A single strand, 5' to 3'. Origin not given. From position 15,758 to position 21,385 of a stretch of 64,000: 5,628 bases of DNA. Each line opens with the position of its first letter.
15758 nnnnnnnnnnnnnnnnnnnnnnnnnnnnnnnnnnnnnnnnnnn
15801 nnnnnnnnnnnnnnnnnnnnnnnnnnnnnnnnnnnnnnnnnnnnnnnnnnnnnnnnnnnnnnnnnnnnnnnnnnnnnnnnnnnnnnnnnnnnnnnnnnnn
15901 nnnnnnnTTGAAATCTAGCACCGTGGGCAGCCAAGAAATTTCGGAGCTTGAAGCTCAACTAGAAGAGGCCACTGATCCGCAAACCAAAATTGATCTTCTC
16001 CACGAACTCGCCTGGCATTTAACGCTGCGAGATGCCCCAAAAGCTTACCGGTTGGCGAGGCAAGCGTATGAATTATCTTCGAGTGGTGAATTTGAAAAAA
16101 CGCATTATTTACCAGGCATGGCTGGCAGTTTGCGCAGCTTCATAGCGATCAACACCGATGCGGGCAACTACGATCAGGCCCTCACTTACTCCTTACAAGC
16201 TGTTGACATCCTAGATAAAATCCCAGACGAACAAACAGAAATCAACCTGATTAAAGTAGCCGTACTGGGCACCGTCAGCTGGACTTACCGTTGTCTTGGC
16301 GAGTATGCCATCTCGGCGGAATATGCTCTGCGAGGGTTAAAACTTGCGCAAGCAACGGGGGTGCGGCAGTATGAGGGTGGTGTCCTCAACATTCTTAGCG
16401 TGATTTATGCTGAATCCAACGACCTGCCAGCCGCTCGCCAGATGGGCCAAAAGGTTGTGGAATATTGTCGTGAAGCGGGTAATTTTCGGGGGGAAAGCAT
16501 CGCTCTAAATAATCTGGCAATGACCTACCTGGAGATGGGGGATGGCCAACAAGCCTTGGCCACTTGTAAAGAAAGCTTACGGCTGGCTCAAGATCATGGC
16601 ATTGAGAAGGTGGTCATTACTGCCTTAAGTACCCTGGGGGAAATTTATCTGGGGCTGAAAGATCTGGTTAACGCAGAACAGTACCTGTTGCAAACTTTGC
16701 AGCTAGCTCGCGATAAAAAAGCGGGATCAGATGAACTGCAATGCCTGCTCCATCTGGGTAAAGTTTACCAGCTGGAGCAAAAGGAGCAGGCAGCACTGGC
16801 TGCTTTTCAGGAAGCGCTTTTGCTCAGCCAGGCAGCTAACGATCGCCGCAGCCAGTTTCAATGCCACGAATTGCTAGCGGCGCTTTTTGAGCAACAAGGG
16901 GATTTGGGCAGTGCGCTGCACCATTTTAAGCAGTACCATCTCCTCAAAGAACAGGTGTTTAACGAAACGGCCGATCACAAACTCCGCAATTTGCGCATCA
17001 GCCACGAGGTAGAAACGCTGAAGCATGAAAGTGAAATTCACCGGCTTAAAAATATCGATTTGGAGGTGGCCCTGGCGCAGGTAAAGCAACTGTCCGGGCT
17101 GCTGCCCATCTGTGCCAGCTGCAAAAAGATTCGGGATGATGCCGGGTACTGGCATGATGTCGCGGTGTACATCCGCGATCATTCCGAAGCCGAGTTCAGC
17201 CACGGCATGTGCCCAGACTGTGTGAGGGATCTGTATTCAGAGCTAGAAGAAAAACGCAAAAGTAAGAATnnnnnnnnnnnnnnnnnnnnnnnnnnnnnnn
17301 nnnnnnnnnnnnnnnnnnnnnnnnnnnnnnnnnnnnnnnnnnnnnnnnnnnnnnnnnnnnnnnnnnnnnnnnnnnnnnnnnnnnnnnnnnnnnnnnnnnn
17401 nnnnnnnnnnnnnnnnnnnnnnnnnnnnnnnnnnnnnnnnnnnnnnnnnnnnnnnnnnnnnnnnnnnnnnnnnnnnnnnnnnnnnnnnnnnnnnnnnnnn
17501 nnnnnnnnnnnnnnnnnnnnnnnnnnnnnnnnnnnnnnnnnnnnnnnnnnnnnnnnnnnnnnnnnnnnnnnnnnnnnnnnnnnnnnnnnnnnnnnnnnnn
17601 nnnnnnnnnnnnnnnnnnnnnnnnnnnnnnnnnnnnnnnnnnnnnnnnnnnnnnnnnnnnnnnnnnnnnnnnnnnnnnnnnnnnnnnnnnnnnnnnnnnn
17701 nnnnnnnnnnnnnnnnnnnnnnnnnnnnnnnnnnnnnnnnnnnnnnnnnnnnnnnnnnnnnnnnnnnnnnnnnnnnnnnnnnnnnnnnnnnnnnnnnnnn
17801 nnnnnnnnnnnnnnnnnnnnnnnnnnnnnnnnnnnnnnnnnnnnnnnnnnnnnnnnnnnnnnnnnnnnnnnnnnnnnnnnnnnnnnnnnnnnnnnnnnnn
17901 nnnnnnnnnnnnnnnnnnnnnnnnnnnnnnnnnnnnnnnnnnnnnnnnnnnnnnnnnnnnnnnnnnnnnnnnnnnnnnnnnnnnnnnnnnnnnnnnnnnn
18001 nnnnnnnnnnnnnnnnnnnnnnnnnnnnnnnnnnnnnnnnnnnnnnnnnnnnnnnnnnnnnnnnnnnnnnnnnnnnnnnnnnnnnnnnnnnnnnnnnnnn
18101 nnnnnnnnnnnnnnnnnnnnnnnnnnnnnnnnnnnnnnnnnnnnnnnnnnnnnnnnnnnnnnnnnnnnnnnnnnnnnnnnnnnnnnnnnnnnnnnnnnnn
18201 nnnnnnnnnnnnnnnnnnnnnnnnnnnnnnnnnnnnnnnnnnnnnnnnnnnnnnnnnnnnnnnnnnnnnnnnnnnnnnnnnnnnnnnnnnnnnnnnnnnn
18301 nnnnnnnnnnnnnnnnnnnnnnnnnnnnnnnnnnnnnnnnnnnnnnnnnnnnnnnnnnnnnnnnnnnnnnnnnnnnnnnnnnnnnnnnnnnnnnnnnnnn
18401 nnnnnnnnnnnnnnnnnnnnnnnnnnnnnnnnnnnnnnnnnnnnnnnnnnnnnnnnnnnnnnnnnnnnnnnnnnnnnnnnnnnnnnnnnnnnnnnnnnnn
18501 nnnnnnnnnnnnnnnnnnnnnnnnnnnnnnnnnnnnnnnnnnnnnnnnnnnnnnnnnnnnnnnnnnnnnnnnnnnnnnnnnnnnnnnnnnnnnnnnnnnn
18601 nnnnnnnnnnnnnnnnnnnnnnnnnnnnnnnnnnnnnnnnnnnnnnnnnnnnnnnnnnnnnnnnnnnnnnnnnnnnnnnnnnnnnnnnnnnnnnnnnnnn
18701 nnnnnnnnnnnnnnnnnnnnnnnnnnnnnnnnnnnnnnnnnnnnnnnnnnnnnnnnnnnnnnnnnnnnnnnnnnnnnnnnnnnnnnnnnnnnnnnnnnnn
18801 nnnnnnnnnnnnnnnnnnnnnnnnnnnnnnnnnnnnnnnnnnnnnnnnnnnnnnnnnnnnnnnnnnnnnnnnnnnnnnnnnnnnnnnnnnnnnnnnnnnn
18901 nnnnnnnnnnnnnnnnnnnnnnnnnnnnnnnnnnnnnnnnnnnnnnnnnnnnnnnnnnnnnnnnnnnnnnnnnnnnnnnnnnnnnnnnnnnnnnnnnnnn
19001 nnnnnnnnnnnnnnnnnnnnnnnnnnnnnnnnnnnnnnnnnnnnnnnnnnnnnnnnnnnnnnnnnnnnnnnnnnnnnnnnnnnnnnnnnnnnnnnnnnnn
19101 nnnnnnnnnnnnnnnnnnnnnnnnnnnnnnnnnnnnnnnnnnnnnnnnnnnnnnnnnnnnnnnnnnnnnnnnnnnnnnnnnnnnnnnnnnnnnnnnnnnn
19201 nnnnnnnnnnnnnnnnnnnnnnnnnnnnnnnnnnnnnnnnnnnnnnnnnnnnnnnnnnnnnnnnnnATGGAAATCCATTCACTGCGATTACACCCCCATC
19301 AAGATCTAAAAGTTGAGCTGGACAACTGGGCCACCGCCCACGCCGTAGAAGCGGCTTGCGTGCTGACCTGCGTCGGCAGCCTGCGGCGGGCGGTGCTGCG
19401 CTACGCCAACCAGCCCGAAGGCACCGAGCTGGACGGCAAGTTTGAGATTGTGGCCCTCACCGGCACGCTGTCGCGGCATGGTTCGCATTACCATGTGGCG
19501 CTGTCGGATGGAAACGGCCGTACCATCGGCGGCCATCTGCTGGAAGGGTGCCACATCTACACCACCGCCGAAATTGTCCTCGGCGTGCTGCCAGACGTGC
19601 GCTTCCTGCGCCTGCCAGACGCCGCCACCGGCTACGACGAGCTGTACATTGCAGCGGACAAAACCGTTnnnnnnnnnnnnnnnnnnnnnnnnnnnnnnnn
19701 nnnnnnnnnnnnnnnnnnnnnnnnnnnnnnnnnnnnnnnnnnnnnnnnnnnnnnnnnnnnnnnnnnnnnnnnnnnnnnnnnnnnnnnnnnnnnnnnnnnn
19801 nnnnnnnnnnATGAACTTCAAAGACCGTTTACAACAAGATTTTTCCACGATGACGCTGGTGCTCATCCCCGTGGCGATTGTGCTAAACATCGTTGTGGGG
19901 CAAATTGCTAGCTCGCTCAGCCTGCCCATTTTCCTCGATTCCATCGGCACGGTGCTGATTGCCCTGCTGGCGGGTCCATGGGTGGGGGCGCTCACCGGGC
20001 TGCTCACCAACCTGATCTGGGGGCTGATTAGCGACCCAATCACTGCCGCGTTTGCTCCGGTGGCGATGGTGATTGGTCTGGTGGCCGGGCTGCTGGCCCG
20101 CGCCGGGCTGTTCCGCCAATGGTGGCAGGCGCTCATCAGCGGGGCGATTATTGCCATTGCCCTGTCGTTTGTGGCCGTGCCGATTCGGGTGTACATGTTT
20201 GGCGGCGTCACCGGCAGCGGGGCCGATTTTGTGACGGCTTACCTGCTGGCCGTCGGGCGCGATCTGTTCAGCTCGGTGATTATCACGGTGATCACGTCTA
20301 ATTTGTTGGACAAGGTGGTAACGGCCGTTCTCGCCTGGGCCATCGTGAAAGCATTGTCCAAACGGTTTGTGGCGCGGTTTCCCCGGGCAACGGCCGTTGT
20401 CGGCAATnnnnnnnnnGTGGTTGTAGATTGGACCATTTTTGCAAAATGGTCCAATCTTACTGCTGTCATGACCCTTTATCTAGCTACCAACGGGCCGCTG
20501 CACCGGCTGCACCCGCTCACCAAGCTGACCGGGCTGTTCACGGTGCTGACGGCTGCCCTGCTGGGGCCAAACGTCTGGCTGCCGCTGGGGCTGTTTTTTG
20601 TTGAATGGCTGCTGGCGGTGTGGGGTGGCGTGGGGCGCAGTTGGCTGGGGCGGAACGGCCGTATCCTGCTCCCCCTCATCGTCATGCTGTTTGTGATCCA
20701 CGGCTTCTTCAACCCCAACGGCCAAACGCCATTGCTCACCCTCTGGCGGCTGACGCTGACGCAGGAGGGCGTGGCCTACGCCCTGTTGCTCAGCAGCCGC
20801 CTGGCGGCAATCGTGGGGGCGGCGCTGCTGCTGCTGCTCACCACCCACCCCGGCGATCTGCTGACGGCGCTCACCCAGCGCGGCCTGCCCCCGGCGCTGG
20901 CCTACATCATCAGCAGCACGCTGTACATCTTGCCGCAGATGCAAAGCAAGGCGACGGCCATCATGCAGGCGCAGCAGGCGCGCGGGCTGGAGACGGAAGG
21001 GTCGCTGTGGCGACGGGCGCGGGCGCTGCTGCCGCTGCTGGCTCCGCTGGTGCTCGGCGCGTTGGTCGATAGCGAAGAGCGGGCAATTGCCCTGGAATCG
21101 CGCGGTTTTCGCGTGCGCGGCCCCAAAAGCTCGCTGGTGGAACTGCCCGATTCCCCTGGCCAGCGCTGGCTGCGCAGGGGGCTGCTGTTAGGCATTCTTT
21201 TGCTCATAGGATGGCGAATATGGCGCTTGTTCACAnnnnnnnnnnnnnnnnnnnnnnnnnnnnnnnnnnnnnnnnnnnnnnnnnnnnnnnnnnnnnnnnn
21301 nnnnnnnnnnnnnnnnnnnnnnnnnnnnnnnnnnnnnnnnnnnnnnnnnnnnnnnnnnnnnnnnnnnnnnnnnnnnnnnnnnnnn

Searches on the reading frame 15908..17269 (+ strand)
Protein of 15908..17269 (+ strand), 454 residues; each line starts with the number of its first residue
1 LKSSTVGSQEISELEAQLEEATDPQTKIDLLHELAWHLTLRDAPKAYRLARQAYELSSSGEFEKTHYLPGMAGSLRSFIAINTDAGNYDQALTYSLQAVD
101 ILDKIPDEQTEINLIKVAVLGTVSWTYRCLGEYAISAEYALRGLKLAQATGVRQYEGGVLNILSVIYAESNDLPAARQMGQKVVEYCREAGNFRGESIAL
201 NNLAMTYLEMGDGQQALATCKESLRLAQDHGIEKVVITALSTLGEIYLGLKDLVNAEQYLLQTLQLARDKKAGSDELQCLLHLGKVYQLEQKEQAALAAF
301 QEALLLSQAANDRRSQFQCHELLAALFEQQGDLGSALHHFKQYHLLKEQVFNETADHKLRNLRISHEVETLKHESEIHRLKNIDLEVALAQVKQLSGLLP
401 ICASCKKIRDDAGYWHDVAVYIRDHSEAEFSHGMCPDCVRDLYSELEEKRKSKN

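Call 24: search_protein_families(library=pfam, proteins=[window:15908-17269:+], max_evalue=0.00001)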
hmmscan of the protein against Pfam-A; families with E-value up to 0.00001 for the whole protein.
window:15908-17269:+ (454 aa): 6 families
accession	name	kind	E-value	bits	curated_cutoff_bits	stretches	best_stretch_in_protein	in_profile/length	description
PF13424.12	TPR_12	-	8.9e-24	83.9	30.1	1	198-268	4-76/77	Tetratricopeptide repeat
PF13374.12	TPR_10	-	3.7e-14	52.6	27.5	0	199-228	4-33/42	Tetratricopeptide repeat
PF17874.7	TPR_MalT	-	7.9e-14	52.1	45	1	198-359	41-203/336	MalT-like TPR region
PF07719.23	TPR_2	-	1.9e-13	49.9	27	0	199-230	3-34/34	Tetratricopeptide repeat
PF00515.34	TPR_1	-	1.8e-12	47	27.8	0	199-230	3-34/34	Tetratricopeptide repeat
PF13181.12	TPR_8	-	1.4e-09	37.8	25.7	0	199-230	3-34/34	Tetratricopeptide repeat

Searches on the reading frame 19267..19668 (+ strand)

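Call 24: search_protein_families(library=pfam, proteins=[window:19267-19668:+], max_evalue=0.00001)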
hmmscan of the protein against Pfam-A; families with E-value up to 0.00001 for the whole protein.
window:19267-19668:+ (134 aa): 1 family
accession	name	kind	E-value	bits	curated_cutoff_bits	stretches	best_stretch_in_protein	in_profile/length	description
PF03479.20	PCC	-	1.2e-29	103.4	25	1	3-109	2-116/117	Plants and Prokaryotes Conserved (PCC) domain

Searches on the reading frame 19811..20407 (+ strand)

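Call 24: search_protein_families(library=pfam, proteins=[window:19811-20407:+], max_evalue=0.00001)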
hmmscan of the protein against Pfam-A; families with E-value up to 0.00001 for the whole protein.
window:19811-20407:+ (199 aa): 1 family
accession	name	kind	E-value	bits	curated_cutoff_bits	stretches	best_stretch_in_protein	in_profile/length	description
PF12822.12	ECF_trnsprt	-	2.9e-10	40.9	30.7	1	15-178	2-168/169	ECF transporter, substrate-specific component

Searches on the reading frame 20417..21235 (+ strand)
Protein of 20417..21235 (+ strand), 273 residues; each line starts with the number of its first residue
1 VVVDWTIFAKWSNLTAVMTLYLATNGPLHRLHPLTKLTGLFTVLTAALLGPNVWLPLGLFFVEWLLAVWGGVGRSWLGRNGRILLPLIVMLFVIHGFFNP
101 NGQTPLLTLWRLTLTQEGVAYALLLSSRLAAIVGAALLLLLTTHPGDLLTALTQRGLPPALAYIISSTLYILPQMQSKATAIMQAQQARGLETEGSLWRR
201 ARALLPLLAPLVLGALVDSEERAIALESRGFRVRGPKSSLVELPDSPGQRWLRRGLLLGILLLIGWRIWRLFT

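Call 24: search_protein_families(library=pfam, proteins=[window:20417-21235:+], max_evalue=0.00001)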
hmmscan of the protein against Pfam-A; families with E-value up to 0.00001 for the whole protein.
window:20417-21235:+ (273 aa): 1 family
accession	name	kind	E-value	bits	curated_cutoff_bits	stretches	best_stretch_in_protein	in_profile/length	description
PF02361.21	CbiQ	-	8.3e-31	107.7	25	1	27-233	4-210/216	Cobalt transport protein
